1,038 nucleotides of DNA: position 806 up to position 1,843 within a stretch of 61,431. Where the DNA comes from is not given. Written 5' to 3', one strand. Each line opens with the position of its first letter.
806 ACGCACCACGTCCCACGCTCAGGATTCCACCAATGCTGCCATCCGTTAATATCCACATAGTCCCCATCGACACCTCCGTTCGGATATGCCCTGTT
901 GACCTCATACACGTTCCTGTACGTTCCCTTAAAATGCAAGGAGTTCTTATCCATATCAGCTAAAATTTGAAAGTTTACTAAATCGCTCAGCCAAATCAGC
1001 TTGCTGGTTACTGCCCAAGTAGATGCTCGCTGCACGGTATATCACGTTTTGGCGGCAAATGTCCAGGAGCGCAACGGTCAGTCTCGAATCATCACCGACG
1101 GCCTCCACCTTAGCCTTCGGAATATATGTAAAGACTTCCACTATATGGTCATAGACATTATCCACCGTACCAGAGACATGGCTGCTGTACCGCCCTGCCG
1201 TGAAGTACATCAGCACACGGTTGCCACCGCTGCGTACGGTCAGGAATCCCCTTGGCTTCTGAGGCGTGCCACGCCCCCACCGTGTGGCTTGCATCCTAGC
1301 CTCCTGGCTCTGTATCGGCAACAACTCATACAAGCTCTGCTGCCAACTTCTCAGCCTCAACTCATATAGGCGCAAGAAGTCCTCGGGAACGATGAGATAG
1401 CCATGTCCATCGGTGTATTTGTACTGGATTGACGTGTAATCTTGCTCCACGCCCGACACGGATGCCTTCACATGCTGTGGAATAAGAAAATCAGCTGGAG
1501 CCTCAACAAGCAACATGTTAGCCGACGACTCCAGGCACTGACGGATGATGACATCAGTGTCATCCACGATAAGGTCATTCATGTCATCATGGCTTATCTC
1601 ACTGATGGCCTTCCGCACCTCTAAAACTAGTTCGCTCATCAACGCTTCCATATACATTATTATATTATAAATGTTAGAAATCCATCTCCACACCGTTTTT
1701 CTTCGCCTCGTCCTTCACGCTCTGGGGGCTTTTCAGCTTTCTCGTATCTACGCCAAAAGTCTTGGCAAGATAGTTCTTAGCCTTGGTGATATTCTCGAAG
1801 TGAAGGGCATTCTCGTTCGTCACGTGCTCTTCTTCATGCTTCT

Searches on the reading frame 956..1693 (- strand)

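Call 10: search_protein_families(library=phrogs, proteins=[window:956-1693:-], max_evalue=0.001)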
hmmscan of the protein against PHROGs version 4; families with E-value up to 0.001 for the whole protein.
window:956-1693:- (245 aa): 1 family
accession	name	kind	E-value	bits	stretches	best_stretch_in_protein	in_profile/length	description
phrog_22135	-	unknown function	3.4e-12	47.5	1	83-242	64-207/212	-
